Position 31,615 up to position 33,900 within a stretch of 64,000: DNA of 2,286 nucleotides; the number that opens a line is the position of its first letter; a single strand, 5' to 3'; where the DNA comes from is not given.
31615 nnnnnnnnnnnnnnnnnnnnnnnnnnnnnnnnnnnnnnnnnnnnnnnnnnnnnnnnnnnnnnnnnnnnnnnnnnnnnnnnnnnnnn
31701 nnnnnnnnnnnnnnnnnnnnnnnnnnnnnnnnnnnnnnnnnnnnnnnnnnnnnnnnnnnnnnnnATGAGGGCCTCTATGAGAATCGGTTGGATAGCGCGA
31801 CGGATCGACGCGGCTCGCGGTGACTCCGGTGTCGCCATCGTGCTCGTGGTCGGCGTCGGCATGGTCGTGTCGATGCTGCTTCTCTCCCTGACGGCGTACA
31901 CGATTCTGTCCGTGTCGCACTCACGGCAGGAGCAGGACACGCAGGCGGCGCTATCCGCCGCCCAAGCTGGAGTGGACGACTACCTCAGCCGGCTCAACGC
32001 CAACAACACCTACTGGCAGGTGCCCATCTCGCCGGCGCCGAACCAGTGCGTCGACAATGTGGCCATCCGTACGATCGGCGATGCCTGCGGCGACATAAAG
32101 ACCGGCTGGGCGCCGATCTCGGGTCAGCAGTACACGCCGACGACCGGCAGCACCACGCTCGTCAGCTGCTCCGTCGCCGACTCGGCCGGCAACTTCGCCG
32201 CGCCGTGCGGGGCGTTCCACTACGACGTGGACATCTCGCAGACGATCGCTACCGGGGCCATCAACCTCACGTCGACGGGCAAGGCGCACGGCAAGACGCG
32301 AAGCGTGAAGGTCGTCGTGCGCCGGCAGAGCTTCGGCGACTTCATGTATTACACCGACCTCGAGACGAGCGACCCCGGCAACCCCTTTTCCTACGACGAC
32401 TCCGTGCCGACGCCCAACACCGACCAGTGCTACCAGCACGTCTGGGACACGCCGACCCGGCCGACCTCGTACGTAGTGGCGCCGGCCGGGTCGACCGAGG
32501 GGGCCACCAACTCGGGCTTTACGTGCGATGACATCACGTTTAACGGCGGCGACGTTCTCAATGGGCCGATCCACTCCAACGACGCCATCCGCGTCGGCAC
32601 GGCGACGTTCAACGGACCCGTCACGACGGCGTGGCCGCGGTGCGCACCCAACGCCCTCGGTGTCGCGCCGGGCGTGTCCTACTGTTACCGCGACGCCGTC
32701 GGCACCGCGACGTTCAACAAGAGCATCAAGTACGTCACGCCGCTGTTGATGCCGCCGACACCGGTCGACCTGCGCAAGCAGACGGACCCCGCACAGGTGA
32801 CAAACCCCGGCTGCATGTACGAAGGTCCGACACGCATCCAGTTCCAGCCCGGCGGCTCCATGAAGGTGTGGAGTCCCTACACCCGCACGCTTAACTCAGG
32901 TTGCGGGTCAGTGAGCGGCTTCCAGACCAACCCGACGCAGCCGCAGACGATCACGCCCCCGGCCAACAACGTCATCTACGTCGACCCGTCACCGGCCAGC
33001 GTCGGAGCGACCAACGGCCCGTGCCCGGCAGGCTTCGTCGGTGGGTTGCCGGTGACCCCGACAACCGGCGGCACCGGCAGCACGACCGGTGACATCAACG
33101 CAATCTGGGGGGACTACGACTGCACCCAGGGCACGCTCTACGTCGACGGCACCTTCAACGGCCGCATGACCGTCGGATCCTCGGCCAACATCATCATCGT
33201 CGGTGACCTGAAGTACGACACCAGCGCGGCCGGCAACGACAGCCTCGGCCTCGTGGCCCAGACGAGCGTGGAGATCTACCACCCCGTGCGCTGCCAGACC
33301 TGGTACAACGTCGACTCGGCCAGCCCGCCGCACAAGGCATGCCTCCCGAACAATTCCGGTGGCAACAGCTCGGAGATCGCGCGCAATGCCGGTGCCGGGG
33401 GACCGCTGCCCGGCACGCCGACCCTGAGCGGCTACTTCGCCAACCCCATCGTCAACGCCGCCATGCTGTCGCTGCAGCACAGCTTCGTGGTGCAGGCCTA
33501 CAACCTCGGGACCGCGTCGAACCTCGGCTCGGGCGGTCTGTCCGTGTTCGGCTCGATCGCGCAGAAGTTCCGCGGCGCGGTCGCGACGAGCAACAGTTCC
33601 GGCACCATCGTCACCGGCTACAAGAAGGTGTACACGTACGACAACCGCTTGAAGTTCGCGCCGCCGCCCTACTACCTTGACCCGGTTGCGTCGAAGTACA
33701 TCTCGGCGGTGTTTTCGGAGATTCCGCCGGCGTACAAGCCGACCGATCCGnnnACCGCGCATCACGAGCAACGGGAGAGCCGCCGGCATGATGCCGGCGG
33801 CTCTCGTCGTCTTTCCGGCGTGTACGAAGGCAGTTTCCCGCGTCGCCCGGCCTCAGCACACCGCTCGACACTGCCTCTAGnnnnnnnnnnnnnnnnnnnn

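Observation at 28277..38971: Candidate undescribed hybrid locus: WXG100-like protein, three giant prepilin-type proteins and an EssC/EccC-like triple-FtsK ATPase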

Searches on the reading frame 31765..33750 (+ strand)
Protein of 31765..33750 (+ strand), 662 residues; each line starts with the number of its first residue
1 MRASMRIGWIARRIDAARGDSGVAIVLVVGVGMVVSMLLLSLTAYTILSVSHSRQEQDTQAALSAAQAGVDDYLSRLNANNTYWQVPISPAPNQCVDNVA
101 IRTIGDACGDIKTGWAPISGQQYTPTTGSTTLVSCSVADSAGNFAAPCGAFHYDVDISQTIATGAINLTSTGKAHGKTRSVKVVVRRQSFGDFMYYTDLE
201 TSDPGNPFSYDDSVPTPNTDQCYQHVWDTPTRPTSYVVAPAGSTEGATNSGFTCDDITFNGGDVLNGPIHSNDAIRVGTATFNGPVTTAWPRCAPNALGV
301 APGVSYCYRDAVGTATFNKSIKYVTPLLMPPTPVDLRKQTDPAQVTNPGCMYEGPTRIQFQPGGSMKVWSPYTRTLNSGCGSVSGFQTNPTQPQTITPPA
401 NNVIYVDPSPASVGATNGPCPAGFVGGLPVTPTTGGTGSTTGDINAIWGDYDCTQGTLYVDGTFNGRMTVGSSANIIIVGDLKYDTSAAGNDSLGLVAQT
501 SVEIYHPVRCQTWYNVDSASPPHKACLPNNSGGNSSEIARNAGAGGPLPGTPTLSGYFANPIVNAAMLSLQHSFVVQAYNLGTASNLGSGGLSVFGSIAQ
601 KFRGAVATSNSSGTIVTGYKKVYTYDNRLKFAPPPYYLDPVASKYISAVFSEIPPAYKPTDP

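Call 5: search_protein_families(library=pfam, proteins=[window:31765-33750:+], max_evalue=0.1)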
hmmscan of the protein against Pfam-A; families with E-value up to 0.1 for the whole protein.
window:31765-33750:+ (662 aa): 1 family
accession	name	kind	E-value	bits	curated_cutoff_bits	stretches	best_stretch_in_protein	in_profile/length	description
PF16241.10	DUF4900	-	0.038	14.8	29.4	1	256-289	53-87/89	Domain of unknown function (DUF4900)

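Call 6: search_protein_families(library=ncbifam, proteins=[window:31765-33750:+], max_evalue=0.1)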
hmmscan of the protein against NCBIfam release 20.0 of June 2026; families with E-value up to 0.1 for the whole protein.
window:31765-33750:+ (662 aa): 0 families

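Call 10: find_encoding_contigs(protein=window:31765-33750:+, flank=10000, max_places=6)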
Protein window:31765-33750:+ (662 aa): no gene with exactly this product is on record in the collection.

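Call 11: find_homologous_proteins(query=window:31765-33750:+, max_evalue=0.001)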
Query window:31765-33750:+ (662 aa): 79 proteins with E <= 0.001 among 8000 candidates.
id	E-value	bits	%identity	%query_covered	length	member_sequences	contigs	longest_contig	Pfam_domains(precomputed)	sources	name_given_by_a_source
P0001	0.0e+0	1507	100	99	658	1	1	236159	-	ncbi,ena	-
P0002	2.5e-224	765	59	99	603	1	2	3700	-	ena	-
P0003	3.1e-150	520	46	98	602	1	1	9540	-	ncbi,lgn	-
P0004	1.4e-144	501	46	98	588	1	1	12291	PF16241.11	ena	-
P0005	5.1e-143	496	45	96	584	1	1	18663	PF16241.11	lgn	-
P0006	7.4e-143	495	46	99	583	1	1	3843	PF16241.11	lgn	-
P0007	1.2e-142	495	46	98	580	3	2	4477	PF16241.11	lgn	-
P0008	5.0e-142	493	47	98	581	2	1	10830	PF16241.11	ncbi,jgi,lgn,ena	-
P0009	3.4e-140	487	45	98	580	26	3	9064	PF16241.11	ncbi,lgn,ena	-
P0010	5.0e-138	479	45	96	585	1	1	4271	PF16241.11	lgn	-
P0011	1.8e-136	474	45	96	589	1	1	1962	PF16241.11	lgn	-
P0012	7.8e-136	472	45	99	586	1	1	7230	PF16241.11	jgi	jgi:Tfp pilus assembly protein PilX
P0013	5.8e-135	469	45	98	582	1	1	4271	PF16241.11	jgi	jgi:Tfp pilus assembly protein PilX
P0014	1.1e-134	468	44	96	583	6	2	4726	PF16241.11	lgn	-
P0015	3.1e-130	454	44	97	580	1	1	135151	PF16241.11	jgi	jgi:hypothetical protein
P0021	2.0e-112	395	40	97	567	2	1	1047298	PF16241.11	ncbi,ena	-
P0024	3.1e-109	384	40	96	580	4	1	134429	PF16241.11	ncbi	ncbi:hypothetical protein [Sporichthya brevicatena]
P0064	1.5e-55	207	31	96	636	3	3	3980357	-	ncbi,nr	ncbi:pilus assembly PilX family protein [Cellulomonas dongxiuzhuiae]|nr:hypothetical protein [Cellul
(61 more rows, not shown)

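Call 12: find_encoding_contigs(protein=P0001, flank=10000, max_places=2)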
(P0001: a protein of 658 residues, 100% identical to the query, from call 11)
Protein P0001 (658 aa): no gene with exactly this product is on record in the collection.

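Call 13: find_encoding_contigs(protein=P0021, flank=10000, max_places=2)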
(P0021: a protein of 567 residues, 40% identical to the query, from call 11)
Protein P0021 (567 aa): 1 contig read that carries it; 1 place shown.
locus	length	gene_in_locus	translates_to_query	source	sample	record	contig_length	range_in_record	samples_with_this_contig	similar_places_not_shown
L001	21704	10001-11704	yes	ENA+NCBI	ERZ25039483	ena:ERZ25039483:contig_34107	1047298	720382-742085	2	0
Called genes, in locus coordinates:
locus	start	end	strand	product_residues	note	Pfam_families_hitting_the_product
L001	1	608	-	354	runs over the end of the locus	PF11104:PilM_2, PF25216:Volactin (faint), PF14450:FtsA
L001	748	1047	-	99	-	-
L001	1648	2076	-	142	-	PF07963:N_methyl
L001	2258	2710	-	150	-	PF07963:N_methyl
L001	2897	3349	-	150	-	PF07963:N_methyl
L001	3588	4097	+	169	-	PF02622:DUF179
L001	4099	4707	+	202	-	-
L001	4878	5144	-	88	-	PF00482:T2SSF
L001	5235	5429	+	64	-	-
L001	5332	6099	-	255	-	PF28597:T2SSF_N, PF00482:T2SSF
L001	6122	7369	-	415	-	PF00437:T2SSE, PF13401:AAA_22 (weak)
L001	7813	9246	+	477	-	PF13620:CarboxypepD_reg (weak)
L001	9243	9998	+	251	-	-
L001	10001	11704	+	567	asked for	PF16241:DUF4900 (weak)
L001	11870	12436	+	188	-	PF04542:Sigma70_r2, PF08281:Sigma70_r4_2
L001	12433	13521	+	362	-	-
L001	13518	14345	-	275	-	PF08032:SpoU_sub_bind, PF00588:SpoU_methylase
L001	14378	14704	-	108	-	PF11298:DUF3099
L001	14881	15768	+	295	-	PF00106:adh_short, PF01370:Epimerase, PF08659:KR, PF13460:NAD_binding_10 (weak), PF13561:adh_short_C2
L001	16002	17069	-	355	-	PF01145:Band_7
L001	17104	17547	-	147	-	PF01957:NfeD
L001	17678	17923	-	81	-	-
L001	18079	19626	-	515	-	PF00324:AA_permease, PF13520:AA_permease_2, PF13906:AA_permease_C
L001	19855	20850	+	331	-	-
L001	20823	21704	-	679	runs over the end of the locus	PF13292:DXP_synthase_N, PF00676:E1_dh (faint), PF02775:TPP_enzyme_C (faint), PF02779:Transket_pyr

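Call 14: find_encoding_contigs(protein=P0024, flank=10000, max_places=2)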
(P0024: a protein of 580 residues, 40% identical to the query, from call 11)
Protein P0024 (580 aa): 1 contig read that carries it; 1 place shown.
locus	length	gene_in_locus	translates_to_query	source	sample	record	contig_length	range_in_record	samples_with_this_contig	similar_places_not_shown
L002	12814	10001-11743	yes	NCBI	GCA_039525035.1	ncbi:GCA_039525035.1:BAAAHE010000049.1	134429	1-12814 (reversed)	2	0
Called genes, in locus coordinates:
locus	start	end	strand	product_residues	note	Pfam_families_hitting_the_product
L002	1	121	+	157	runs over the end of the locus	PF07963:N_methyl (weak)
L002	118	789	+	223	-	-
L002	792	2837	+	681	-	-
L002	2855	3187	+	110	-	-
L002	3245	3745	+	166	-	PF12019:GspH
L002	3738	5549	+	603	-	-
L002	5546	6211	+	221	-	PF07963:N_methyl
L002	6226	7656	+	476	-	-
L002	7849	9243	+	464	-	PF13620:CarboxypepD_reg (weak)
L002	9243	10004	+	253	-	-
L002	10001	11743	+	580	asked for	PF16241:DUF4900 (faint)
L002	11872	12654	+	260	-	PF01590:GAF, PF13185:GAF_2, PF13492:GAF_3, PF07730:HisKA_3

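Call 30: find_encoding_contigs(protein=P0015, flank=10000, max_places=1)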
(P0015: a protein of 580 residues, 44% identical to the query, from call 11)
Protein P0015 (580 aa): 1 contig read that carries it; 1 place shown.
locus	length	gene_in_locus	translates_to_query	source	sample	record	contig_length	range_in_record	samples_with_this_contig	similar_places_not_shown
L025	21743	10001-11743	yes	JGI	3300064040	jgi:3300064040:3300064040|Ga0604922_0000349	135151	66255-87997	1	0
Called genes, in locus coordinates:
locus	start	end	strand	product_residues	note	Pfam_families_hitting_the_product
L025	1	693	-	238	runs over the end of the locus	-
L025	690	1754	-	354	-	PF11104:PilM_2, PF14450:FtsA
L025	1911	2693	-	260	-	PF06750:A24_N_bact, PF01478:Peptidase_A24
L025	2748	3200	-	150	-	PF07963:N_methyl (weak)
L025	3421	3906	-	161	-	PF07963:N_methyl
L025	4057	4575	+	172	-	PF02622:DUF179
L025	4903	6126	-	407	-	PF28597:T2SSF_N, PF00482:T2SSF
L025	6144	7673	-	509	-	PF00437:T2SSE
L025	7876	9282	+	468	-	PF07963:N_methyl (faint), PF13620:CarboxypepD_reg (weak)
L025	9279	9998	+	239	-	-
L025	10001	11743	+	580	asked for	PF16241:DUF4900 (faint)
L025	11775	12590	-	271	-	PF22435:MRM3-like_sub_bind (weak), PF08032:SpoU_sub_bind (weak), PF00588:SpoU_methylase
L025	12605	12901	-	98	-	PF11298:DUF3099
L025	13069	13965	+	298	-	PF00106:adh_short, PF01370:Epimerase (weak), PF08659:KR, PF13460:NAD_binding_10 (weak), PF13561:adh_short_C2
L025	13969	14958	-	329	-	PF01145:Band_7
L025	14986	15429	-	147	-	PF01957:NfeD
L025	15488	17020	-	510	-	PF00324:AA_permease, PF13520:AA_permease_2, PF13906:AA_permease_C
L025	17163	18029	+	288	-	-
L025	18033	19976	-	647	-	PF13292:DXP_synthase_N, PF00676:E1_dh (faint), PF02775:TPP_enzyme_C (faint), PF02779:Transket_pyr, PF02780:Transketolase_C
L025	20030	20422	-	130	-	-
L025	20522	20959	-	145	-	-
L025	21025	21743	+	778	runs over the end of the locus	PF00326:Peptidase_S9 (faint)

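Call 31: find_encoding_contigs(protein=P0064, flank=10000, max_places=1)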
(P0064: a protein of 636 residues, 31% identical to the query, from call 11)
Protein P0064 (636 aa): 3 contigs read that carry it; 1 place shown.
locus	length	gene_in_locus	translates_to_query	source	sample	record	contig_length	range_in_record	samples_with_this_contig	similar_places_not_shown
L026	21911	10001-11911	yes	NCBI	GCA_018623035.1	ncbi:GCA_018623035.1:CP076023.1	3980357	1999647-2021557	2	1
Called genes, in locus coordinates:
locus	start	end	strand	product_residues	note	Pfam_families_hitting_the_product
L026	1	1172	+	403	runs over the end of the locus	PF02618:YceG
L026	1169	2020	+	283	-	PF08501:Shikimate_dh_N, PF18317:SDH_C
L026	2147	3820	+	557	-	PF05157:MshEN, PF00437:T2SSE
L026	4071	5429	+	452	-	PF00437:T2SSE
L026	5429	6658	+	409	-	PF28597:T2SSF_N, PF00482:T2SSF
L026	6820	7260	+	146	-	PF07963:N_methyl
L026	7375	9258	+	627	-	-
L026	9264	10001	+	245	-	-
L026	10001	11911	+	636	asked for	-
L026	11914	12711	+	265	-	PF06750:A24_N_bact, PF01478:Peptidase_A24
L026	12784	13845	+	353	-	PF11104:PilM_2, PF25216:Volactin (faint), PF14450:FtsA (weak)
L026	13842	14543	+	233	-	-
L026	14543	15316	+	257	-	-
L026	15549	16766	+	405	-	PF01264:Chorismate_synt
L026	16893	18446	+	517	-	PF03098:An_peroxidase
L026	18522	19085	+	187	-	PF13191:AAA_16 (weak), PF01202:SKI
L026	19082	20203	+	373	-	PF00465:Fe-ADH, PF13685:Fe-ADH_2, PF01761:DHQ_synthase, PF24621:DHQS_C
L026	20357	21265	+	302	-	PF04480:DUF559 (weak), PF18741:MTES_1575 (faint)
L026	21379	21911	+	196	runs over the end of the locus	-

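Call 36: search_solved_structures(query=A1, max_evalue=1)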
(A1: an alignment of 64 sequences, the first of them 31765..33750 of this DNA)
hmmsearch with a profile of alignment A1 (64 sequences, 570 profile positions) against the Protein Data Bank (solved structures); distinct sequences matched with E-value up to 1: 5.
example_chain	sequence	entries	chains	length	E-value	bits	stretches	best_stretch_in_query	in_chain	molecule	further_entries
5oo9_A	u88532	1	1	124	0.056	15.3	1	122-168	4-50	Putative cupin_2 domain-containing isomerase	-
5oo8_A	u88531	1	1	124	0.062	15.1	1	122-168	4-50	Putative cupin_2 domain-containing isomerase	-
5ooa_A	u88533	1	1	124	0.071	14.9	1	122-168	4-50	Putative cupin_2 domain-containing isomerase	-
5oo4_A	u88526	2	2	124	0.072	14.9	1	122-168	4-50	Putative cupin_2 domain-containing isomerase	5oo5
5njn_A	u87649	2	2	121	0.13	14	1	123-168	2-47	Putative cupin_2 domain-containing isomerase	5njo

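Call 50: find_related_loci(query=A1, collection=metagenome_contigs, flank=10000)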
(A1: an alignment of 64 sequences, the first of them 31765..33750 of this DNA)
Query A1 (662 aa) in metagenome_contigs; peptide patterns used: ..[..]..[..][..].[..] (x = any residue, [..] = any of these).
600 stretches matched a pattern (row limit reached: there are more); 10 encode a relative of the query (tblastn E <= 1e-3); 10 distinct loci.
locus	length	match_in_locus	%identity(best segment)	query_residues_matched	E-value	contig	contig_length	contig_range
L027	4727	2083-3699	35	13-659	2e-86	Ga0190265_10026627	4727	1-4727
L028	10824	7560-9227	33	18-653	2e-83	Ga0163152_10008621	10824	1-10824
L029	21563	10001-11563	33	14-653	1e-71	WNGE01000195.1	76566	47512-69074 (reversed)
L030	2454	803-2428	33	4-657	7e-74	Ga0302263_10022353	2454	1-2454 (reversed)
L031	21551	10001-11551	32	18-659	6e-70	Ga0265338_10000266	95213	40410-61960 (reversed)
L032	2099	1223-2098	29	17-356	5e-32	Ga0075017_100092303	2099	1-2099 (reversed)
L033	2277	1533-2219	31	12-290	3e-29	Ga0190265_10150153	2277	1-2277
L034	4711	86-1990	23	20-659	1e-26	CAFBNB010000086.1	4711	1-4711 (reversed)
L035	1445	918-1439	36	7-206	2e-21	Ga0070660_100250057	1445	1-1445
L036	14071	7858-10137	24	36-643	2e-13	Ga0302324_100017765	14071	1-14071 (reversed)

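Call 52: predict_structure(alignment_id=A1)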
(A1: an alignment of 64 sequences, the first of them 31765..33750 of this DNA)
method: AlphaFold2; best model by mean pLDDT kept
length: 662 residues; sequences in the alignment: 64
mean_pLDDT: 84.3   pTM: 0.80
mean pLDDT of the five models: 84.3, 82.0, 81.9, 80.0, 79.6
residues with pLDDT >= 90: 347; 70-90: 194; 50-70: 93; < 50: 28
segments of 3 or more residues with pLDDT < 50: 1-3, 245-250, 539-545, 552-555
pLDDT, mean of each block of 10 residues (from residue 1): 52 54 74 90 91 94 96 91 70 71 79 91 87 88 88 90 86 95 92 96 87 63 92 66 51 83 93 94 96 95 92 86 94 95 95 97 96 96 94 95 96 86 87 67 80 94 96 96 88 96 88 64 57 48 49 60 97 93 67 95 91 85 92 86 83 91 64
secondary structure, 60 per line:
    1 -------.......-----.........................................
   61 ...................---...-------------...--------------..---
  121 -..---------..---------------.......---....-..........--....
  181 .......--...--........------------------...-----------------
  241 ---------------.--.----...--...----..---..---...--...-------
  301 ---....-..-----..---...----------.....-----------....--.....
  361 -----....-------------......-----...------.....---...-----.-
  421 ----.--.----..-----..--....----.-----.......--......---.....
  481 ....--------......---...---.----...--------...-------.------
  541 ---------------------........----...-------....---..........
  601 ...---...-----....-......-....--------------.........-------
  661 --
elements in order: H8-14 H20-79 E150-156 H160-163 E165-174 E177-187 E195-202 E264-266 E269-271 E286-288 H304-307 E321-323 H334-338 E350-353 E356-360 E366-369 H383-388 E394-396 E403-407 H444-447 E458-464 E467-472 E476-484 E493-498 E502-504 E513-515 E524-526 E562-569 E574-576 H584-587 E591-603 E607-609 E615-618 E620-625 H627-630 E645-653

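Call 72: find_encoding_contigs(protein=P0002, flank=10000, max_places=3)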
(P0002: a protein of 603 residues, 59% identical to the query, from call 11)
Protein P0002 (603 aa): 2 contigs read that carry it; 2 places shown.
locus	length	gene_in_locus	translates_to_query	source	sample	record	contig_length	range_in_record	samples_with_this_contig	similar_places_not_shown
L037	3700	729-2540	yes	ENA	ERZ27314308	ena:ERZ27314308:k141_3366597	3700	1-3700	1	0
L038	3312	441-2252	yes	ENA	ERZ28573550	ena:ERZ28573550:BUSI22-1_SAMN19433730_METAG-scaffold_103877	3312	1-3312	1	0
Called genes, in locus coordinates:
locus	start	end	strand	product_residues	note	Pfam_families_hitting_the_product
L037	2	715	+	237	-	?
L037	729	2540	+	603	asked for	-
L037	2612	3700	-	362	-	?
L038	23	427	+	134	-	-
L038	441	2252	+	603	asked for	-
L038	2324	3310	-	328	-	?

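Call 81: find_encoding_contigs(protein=P0005, flank=10000, max_places=1)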
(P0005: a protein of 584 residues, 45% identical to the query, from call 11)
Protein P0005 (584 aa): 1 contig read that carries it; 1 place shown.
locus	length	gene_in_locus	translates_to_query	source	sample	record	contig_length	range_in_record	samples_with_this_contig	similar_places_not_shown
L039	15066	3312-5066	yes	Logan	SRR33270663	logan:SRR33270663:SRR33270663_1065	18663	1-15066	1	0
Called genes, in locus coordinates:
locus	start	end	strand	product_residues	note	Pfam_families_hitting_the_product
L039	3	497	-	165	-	?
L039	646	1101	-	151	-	PF01047:MarR, PF12802:MarR_2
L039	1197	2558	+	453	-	PF13620:CarboxypepD_reg (weak)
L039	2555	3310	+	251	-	PF07963:N_methyl (weak)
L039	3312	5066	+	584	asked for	PF16241:DUF4900 (faint)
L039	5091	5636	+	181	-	PF04542:Sigma70_r2, PF08281:Sigma70_r4_2, PF04545:Sigma70_r4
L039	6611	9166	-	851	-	PF12704:MacB_PCD, PF02687:FtsX, PF12704:MacB_PCD, PF02687:FtsX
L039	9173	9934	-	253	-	PF02463:SMC_N (faint), PF00005:ABC_tran, PF13304:AAA_21 (faint)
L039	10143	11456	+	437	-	PF01547:SBP_bac_1, PF13531:SBP_bac_11 (faint), PF13416:SBP_bac_8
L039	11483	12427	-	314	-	PF04069:OpuAC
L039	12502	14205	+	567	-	PF01163:RIO1 (weak)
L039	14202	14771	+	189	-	-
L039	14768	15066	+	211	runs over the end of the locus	PF01569:PAP2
